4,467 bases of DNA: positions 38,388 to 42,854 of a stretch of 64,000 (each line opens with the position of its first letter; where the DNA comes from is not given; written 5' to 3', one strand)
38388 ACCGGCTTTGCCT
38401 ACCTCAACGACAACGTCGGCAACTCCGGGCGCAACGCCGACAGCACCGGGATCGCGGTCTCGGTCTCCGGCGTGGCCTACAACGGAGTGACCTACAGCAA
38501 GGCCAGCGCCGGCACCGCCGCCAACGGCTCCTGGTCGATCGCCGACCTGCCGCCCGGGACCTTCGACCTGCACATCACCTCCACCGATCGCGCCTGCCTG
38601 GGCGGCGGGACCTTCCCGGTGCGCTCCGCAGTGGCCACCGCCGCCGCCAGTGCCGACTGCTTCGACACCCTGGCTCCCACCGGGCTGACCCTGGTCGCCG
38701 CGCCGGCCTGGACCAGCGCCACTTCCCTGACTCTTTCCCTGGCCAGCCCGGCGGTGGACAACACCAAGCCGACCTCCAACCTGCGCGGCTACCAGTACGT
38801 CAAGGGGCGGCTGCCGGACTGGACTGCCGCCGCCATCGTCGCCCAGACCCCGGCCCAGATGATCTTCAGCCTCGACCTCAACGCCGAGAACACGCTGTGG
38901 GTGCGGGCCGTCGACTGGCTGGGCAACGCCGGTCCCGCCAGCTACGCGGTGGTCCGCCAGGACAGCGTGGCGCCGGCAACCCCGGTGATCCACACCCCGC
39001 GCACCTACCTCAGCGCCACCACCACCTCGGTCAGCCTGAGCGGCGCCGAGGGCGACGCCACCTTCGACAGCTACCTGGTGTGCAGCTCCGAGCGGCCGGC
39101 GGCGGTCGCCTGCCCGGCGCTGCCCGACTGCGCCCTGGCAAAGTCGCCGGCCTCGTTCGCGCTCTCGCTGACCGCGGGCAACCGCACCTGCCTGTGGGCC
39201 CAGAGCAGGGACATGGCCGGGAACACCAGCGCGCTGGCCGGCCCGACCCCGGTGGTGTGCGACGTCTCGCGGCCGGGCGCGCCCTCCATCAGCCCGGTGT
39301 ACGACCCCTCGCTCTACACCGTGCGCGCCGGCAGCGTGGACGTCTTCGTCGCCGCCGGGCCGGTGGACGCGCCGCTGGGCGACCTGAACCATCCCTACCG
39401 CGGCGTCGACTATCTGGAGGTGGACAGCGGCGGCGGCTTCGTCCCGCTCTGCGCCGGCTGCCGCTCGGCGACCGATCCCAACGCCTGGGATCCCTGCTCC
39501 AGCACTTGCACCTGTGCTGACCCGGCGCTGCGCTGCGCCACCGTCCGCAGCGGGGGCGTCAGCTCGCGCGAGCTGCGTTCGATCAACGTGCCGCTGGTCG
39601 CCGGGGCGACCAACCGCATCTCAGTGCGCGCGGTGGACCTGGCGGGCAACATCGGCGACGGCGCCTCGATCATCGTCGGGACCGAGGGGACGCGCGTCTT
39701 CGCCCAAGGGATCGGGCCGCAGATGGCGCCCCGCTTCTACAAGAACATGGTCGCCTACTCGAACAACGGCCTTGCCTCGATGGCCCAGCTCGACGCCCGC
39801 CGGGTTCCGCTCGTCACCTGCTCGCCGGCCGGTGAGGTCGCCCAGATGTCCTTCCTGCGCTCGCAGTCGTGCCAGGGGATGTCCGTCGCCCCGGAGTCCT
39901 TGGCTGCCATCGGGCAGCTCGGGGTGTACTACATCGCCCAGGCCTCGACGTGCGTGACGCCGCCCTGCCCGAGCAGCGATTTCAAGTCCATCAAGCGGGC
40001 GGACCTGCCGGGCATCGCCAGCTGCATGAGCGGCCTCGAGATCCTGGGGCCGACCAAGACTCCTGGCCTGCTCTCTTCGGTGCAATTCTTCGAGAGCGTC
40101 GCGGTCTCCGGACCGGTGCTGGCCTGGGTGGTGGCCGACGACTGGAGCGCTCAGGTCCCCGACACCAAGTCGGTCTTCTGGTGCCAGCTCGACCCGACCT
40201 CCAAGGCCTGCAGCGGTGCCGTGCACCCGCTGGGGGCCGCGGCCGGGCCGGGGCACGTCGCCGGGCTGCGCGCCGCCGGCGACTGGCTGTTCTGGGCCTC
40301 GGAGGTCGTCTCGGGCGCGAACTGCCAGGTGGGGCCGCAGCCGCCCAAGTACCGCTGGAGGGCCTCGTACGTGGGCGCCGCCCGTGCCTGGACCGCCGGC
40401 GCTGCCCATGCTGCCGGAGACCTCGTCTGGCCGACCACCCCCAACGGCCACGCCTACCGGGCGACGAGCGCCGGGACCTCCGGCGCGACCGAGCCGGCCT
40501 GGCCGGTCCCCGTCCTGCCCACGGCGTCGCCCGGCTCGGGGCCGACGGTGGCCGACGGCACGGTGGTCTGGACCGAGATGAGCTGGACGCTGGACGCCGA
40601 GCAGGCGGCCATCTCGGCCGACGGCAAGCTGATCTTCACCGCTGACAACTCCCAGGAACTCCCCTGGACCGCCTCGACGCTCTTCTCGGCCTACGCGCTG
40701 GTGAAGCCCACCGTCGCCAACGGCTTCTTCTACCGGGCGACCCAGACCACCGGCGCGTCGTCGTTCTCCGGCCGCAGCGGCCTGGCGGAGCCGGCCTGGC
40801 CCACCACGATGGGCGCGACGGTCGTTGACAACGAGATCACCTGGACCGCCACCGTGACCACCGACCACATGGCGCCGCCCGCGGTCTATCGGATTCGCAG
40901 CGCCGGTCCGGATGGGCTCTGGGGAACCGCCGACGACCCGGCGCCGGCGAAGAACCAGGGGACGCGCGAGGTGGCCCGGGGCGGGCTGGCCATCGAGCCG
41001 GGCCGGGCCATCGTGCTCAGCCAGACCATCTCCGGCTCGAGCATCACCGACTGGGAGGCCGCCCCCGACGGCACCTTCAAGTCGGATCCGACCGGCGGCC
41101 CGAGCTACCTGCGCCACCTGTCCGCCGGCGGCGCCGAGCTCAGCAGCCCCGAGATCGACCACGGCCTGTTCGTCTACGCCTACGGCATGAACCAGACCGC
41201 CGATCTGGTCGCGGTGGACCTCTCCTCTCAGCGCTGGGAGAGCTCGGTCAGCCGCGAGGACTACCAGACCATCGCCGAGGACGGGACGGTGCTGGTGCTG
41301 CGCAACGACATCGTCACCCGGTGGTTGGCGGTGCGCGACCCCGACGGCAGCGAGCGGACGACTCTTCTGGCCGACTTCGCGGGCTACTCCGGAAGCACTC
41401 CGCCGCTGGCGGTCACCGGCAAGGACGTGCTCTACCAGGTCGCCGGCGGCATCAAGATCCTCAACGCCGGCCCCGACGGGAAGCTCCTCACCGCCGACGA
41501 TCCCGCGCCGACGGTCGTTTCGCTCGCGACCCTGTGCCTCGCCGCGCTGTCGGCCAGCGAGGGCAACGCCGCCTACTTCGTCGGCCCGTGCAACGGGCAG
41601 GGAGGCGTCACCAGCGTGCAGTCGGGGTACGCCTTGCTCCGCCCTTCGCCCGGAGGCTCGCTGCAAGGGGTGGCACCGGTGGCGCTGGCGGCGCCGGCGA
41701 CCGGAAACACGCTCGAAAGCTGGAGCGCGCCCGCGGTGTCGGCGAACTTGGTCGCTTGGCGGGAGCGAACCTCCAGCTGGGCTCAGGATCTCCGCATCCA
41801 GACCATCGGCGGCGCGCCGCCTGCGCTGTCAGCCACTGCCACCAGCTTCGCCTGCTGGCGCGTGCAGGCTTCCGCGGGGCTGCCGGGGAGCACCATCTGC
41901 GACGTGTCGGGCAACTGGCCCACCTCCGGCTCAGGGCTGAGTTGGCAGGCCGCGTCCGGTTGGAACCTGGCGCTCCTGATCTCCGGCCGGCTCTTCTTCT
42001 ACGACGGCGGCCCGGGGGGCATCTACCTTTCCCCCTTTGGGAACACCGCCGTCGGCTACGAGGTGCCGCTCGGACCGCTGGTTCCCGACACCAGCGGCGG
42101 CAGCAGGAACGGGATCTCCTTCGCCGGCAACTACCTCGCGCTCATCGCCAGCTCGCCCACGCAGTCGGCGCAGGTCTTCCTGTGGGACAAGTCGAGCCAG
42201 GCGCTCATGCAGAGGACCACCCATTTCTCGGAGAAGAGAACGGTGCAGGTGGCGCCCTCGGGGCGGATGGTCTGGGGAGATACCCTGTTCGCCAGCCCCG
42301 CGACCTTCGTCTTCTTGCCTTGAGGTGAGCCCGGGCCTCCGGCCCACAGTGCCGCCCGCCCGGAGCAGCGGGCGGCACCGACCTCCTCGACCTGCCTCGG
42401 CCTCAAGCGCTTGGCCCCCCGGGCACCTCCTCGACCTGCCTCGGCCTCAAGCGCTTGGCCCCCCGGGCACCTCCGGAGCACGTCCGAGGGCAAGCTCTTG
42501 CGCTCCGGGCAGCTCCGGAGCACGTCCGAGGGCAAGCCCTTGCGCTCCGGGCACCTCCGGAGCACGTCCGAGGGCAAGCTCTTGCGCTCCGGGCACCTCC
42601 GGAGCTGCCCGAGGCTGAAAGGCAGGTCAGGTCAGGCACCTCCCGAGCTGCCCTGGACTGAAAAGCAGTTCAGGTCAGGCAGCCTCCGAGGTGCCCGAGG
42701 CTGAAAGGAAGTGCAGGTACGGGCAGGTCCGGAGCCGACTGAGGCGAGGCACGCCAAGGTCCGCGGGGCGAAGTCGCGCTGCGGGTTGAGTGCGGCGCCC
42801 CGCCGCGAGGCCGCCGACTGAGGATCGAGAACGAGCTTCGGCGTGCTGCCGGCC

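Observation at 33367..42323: Surface gene cluster: S8 lipoprotein protease with a polytopic membrane tail, a translationally coupled 72-aa gene, and a 2261-aa repeat lipoprotein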

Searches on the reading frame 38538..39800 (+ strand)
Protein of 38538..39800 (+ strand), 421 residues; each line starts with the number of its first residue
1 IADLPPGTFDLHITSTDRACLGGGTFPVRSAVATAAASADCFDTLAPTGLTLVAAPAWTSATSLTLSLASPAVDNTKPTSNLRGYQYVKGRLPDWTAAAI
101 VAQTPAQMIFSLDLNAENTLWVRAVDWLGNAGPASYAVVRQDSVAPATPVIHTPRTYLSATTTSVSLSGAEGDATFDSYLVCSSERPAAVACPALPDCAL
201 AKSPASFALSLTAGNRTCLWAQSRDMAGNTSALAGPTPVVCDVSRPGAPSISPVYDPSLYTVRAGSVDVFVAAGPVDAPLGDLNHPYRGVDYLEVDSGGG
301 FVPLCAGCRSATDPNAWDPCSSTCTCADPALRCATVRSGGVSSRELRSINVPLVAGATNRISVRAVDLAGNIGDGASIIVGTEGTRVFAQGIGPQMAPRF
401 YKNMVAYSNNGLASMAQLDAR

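Call 47: search_protein_families(library=pfam, proteins=[window:38538-39800:+], max_evalue=0.01)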
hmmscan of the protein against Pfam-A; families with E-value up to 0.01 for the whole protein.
window:38538-39800:+ (421 aa): 0 families

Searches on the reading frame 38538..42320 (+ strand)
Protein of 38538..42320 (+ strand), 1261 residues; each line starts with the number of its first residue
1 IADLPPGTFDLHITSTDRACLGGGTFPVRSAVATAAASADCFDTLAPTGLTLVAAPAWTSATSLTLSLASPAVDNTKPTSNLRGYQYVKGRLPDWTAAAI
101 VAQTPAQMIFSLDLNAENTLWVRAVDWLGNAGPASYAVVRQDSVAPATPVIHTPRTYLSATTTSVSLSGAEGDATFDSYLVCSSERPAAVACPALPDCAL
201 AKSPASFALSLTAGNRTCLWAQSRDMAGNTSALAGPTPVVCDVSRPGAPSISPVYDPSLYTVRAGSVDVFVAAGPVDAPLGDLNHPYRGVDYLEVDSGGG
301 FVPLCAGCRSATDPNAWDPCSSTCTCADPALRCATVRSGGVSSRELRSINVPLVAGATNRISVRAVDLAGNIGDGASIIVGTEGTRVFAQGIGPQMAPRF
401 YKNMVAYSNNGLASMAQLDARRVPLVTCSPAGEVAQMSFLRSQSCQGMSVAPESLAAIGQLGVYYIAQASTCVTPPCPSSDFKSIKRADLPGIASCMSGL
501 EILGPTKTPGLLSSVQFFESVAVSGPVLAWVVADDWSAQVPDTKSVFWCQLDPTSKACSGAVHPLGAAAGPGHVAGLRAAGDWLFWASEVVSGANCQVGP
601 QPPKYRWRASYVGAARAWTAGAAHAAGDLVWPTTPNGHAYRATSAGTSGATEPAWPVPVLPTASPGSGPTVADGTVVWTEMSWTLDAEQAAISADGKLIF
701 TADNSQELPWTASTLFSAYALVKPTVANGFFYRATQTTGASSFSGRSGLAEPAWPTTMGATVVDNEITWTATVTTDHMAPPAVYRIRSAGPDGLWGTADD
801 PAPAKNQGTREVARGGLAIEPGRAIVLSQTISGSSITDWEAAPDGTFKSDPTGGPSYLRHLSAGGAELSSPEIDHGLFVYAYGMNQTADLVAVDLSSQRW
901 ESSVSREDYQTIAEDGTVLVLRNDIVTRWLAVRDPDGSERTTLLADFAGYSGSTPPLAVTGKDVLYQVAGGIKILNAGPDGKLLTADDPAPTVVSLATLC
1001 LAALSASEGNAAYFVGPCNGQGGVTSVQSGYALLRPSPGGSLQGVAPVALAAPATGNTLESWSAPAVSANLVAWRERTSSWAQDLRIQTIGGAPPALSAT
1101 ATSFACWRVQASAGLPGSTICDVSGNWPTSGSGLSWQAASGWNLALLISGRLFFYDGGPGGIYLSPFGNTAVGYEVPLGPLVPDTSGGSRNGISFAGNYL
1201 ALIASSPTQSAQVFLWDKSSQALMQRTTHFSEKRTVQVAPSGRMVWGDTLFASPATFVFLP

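Call 42: search_solved_structures(query=window:38538-42320:+, max_evalue=1)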
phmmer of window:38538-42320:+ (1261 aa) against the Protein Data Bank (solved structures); distinct sequences matched with E-value up to 1: 0.

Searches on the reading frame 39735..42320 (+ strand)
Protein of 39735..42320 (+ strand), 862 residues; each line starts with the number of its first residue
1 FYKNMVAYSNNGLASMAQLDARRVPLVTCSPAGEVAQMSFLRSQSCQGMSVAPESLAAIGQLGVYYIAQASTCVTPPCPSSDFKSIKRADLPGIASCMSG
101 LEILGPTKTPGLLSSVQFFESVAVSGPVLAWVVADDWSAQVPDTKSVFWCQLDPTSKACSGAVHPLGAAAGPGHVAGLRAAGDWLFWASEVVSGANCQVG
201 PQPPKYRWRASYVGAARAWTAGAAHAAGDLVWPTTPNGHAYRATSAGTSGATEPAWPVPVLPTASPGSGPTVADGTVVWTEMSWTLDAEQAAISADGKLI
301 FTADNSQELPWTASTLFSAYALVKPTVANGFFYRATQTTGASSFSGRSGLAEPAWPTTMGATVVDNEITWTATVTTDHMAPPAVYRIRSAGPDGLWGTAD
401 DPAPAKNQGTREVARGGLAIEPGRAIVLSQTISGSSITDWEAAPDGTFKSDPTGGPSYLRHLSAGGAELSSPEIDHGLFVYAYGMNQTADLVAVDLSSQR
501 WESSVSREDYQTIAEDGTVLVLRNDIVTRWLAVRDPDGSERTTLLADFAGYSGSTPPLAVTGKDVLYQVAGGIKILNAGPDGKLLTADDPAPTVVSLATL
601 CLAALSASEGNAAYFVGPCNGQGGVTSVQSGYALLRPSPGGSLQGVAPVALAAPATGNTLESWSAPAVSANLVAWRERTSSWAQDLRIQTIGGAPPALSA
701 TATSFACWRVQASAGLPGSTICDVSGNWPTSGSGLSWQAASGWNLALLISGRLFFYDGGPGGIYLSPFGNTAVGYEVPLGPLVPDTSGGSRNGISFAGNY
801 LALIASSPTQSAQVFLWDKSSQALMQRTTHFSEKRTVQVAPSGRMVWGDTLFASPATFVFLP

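Call 47: search_protein_families(library=pfam, proteins=[window:39801-42320:+], max_evalue=0.01)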
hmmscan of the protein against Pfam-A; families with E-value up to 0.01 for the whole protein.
window:39801-42320:+ (840 aa): 0 families

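Call 57: find_related_loci(query=window:39735-42320:+, collection=metagenome_contigs, flank=8000)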
Query window:39735-42320:+ (862 aa) in metagenome_contigs; peptide patterns used: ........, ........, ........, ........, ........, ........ (x = any residue, [..] = any of these).
88 stretches matched a pattern; 13 encode a relative of the query (tblastn E <= 1e-3); 13 distinct loci.
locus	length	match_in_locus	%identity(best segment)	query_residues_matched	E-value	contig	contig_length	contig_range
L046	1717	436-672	47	218-374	5e-15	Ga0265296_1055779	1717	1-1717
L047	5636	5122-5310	42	211-370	1e-12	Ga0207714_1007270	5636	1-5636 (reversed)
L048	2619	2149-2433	38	311-400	2e-10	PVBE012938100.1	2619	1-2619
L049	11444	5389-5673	37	311-400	1e-9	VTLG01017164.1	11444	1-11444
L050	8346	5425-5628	42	208-370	2e-9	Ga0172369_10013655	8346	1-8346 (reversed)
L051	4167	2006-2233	41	328-400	3e-9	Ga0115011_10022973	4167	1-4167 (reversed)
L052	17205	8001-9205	36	205-372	8e-9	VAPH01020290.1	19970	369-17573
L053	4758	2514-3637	45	175-376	4e-8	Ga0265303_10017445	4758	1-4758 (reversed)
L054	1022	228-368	49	326-376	3e-8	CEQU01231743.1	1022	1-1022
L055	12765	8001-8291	35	311-400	7e-8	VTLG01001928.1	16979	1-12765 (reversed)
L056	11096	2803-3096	30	209-402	4e-7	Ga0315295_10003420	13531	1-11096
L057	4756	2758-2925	47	307-370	1e-5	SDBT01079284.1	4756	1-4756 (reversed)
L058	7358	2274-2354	59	346-372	1e-4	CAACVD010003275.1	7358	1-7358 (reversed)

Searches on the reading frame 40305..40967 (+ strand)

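Call 58: search_protein_families(library=phrogs, proteins=[window:40305-40967:+], max_evalue=0.01)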
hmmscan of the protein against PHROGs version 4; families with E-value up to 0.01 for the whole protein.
window:40305-40967:+ (221 aa): 2 families
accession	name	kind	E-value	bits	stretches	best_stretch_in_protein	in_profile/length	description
phrog_20658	-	head and packaging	6.7e-15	56.3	2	114-182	128-189/211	head decoration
phrog_30112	-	unknown function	0.00052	19.9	1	34-67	378-411/467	-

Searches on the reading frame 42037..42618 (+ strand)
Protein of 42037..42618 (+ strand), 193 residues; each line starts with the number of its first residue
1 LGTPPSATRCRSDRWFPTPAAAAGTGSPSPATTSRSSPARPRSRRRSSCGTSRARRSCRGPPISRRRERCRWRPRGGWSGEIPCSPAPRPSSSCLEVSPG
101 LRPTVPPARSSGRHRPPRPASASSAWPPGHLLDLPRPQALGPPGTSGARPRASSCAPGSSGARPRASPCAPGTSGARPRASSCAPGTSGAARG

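Call 90: search_protein_families(library=pfam, proteins=[window:42037-42618:+], max_evalue=0.01)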
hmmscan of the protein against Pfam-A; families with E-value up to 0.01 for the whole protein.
window:42037-42618:+ (193 aa): 0 families

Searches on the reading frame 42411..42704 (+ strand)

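Call 90: search_protein_families(library=pfam, proteins=[window:42411-42704:+], max_evalue=0.01)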
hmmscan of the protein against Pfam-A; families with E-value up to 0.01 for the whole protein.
window:42411-42704:+ (97 aa): 1 family
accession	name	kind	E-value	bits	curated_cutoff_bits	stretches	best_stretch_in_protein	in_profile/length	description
PF10636.14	hemP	-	0.0017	18.6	25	0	20-29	24-33/37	Hemin uptake protein hemP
